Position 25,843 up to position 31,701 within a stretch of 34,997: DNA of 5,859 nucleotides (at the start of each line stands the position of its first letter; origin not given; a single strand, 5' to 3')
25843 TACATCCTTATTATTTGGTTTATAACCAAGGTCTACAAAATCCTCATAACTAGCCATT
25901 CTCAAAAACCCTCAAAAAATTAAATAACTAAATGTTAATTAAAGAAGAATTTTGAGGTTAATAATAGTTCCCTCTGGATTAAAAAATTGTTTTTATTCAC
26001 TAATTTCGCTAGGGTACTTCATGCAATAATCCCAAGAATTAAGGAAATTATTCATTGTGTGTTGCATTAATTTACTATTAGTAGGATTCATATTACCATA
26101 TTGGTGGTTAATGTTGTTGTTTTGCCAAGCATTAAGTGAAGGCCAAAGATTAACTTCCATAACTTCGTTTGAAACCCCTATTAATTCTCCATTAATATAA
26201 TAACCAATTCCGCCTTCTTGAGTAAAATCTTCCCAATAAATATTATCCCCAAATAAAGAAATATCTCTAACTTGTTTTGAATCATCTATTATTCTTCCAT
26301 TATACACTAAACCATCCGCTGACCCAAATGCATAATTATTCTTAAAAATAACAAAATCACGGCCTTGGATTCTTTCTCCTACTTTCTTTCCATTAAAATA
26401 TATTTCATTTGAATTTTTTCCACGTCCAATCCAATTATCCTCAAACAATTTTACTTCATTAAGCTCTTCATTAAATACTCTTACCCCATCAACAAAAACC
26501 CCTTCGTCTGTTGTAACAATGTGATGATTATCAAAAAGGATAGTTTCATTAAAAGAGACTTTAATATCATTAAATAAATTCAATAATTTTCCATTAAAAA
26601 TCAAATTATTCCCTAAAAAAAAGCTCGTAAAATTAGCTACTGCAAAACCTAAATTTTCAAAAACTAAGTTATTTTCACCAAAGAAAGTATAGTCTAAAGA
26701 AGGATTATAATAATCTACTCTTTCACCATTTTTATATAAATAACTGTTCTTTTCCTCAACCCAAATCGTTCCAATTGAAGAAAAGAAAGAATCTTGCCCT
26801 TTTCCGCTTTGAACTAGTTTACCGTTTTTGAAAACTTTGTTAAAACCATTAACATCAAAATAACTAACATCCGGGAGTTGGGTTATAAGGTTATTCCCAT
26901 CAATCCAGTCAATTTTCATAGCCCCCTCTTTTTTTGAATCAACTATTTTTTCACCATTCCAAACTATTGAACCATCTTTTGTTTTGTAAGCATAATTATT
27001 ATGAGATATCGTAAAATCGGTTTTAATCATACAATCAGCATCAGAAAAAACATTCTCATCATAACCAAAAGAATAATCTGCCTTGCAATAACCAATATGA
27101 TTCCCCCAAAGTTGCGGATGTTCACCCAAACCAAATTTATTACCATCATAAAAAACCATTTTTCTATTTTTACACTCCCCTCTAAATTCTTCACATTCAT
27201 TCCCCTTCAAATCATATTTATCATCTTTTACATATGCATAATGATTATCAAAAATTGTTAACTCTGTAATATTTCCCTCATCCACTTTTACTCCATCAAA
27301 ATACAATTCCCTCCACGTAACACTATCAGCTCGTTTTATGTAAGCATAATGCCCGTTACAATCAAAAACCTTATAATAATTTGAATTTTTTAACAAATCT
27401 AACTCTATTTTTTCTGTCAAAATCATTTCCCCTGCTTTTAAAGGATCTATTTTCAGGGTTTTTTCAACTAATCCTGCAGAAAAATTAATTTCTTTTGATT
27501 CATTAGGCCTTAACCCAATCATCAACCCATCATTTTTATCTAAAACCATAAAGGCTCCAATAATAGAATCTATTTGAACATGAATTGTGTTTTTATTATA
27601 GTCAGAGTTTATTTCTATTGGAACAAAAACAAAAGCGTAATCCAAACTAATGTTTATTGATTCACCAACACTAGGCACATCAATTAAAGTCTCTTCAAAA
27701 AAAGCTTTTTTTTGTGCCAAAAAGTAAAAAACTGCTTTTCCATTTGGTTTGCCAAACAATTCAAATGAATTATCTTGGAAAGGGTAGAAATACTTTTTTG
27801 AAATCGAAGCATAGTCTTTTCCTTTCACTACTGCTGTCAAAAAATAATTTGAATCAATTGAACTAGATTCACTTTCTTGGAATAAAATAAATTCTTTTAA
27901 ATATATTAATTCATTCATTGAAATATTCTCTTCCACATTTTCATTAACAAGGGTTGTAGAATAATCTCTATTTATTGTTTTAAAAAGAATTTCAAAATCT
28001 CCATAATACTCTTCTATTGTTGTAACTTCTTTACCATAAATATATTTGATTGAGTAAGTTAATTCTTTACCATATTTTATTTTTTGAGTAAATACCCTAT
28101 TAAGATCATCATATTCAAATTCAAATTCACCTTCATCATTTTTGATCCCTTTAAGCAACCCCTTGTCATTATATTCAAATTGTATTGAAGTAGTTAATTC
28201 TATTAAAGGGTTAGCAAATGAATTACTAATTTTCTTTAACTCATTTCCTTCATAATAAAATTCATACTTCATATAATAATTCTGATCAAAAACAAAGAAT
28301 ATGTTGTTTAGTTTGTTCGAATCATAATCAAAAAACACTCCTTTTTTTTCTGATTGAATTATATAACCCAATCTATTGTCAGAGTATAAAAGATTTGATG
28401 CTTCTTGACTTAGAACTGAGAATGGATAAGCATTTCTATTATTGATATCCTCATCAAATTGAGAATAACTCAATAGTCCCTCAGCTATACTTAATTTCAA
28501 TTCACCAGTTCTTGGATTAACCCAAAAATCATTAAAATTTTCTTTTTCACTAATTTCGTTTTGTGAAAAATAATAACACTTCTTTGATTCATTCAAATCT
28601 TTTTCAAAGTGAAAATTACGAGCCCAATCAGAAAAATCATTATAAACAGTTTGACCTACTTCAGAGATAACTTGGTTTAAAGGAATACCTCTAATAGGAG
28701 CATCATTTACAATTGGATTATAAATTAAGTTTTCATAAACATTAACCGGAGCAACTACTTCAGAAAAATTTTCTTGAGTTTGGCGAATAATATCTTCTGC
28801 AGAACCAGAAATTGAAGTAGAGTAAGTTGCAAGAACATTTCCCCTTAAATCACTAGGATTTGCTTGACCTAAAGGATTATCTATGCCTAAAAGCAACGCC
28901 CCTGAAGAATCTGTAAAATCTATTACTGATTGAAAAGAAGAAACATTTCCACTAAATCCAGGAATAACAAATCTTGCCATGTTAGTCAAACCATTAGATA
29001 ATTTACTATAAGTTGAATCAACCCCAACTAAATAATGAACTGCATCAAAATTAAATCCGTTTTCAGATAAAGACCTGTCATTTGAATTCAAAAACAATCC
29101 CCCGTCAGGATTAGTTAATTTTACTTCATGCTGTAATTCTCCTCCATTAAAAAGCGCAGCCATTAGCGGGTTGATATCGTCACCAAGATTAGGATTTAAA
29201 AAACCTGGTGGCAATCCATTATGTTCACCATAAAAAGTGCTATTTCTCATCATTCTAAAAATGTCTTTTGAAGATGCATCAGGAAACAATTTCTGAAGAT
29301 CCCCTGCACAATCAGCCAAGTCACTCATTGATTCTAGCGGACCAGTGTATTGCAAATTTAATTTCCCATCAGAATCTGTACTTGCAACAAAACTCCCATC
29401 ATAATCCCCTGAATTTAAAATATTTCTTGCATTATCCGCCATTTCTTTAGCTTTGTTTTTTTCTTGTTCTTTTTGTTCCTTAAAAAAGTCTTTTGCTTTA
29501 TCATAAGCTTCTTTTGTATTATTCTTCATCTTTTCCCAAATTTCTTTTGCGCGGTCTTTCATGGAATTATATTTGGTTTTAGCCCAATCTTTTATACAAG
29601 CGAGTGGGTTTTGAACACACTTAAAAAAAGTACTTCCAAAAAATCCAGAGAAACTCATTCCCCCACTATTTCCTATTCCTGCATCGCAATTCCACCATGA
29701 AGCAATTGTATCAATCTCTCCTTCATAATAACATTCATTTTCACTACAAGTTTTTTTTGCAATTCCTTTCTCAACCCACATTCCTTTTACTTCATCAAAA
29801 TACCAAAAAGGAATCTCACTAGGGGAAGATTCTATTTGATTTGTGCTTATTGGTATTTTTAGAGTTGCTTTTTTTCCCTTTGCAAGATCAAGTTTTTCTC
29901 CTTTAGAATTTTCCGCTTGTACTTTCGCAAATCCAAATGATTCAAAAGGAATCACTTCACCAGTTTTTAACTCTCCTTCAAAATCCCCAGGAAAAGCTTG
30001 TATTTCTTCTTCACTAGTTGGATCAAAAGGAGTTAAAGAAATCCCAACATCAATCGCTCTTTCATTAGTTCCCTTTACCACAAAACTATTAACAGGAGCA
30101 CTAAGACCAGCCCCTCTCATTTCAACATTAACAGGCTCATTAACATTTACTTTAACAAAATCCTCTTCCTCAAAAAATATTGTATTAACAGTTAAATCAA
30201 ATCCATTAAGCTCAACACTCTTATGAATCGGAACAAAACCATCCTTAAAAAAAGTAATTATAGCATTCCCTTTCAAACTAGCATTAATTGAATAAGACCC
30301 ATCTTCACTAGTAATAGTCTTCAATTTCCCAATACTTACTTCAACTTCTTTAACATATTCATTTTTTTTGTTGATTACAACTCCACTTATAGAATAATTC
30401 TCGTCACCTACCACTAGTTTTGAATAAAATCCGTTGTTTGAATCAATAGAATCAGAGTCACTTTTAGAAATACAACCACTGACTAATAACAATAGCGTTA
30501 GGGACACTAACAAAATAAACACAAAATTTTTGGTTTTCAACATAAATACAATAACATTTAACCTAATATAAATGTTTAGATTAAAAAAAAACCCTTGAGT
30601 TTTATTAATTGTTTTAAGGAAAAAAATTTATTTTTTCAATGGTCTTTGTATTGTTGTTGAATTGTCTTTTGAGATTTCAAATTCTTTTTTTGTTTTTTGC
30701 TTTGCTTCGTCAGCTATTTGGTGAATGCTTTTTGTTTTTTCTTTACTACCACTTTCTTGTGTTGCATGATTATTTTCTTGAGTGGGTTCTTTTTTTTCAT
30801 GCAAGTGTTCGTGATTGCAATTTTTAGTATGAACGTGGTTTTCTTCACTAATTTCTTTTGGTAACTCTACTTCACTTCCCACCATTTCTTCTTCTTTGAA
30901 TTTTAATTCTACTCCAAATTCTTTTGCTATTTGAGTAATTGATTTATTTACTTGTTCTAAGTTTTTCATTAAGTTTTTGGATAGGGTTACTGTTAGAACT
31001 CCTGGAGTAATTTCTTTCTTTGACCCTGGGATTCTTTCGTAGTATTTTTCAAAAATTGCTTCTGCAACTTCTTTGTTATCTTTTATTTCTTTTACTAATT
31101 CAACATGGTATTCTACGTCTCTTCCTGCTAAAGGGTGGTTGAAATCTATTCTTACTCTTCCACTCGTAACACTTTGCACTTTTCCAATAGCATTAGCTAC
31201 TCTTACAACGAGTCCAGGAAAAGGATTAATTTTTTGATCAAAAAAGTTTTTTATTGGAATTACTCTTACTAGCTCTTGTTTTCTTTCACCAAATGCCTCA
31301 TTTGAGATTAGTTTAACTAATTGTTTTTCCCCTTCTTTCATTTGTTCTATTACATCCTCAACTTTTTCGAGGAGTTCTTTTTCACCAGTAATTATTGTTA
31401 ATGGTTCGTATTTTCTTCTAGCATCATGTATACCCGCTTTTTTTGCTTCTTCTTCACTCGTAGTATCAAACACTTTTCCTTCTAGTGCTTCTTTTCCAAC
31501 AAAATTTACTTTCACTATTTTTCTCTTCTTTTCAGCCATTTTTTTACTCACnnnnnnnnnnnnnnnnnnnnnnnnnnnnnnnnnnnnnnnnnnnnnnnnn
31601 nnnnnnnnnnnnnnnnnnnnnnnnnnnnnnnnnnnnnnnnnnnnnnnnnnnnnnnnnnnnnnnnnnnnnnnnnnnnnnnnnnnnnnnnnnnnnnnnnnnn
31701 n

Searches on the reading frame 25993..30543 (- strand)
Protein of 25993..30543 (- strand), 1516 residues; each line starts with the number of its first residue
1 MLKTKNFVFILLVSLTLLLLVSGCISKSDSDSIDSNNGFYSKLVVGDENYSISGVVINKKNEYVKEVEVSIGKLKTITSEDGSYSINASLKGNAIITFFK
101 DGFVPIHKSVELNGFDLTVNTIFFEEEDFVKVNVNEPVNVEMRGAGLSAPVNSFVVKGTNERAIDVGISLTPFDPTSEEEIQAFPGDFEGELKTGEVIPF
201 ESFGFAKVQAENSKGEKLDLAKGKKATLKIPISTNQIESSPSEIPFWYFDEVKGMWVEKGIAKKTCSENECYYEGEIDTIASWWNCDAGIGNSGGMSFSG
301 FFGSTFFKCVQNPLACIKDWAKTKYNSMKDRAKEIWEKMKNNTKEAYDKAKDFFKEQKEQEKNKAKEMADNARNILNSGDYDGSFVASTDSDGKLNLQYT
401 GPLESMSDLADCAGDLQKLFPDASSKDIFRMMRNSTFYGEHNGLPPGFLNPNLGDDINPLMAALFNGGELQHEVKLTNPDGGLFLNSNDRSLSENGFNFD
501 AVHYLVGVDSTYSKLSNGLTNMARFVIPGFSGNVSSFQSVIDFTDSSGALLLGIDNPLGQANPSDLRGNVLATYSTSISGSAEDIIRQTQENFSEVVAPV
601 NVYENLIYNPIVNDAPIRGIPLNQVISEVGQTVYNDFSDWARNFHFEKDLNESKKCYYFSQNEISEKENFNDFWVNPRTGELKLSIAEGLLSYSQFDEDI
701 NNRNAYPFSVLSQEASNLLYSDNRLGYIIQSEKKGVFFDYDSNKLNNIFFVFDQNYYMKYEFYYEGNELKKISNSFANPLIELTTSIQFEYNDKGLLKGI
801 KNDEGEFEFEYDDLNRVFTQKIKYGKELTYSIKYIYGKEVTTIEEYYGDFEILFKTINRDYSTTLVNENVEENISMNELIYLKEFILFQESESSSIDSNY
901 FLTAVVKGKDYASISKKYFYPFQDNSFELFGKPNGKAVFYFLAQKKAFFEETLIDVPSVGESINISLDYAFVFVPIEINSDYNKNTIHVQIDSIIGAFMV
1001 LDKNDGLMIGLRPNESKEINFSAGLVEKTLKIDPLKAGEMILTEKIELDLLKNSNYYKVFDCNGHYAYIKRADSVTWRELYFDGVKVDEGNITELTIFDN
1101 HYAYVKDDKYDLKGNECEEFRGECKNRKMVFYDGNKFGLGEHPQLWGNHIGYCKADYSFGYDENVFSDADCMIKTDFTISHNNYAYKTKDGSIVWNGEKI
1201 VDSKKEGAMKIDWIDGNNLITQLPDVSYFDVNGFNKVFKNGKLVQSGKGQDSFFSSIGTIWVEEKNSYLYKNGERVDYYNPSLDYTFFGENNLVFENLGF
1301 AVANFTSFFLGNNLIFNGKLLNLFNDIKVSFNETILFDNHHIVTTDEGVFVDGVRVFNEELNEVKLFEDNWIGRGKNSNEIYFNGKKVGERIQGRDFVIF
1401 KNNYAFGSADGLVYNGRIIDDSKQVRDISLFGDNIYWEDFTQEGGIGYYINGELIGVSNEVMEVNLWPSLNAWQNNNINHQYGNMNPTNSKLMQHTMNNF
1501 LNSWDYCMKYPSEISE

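Call 66: search_protein_families(library=pfam, proteins=[window:25993-30543:-], max_evalue=0.001)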
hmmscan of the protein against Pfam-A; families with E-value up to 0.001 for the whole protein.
window:25993-30543:- (1516 aa): 3 families
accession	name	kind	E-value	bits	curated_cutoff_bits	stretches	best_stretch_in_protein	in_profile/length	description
PF13620.12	CarboxypepD_reg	-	5.9e-05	23.8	32.3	1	51-113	1-70/82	Carboxypeptidase regulatory-like domain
PF12699.13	phiKZ_IP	-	0.00065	19.5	27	0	326-415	92-188/387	phiKZ-like phage internal head proteins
PF13715.12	CarbopepD_reg_2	-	0.00066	20.1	32.2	0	52-120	1-73/88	CarboxypepD_reg-like domain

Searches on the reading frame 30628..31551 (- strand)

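Call 66: search_protein_families(library=pfam, proteins=[window:30628-31551:-], max_evalue=0.001)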
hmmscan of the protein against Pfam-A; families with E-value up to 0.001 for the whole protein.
window:30628-31551:- (307 aa): 2 families
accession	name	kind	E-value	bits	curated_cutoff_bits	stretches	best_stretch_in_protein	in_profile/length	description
PF22199.2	FKBP26_IF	-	4.8e-17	62.1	27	1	96-141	1-46/46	FKBP26, IF domain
PF00254.34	FKBP_C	-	2.8e-08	34.4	21.1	1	7-92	5-76/94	FKBP-type peptidyl-prolyl cis-trans isomerase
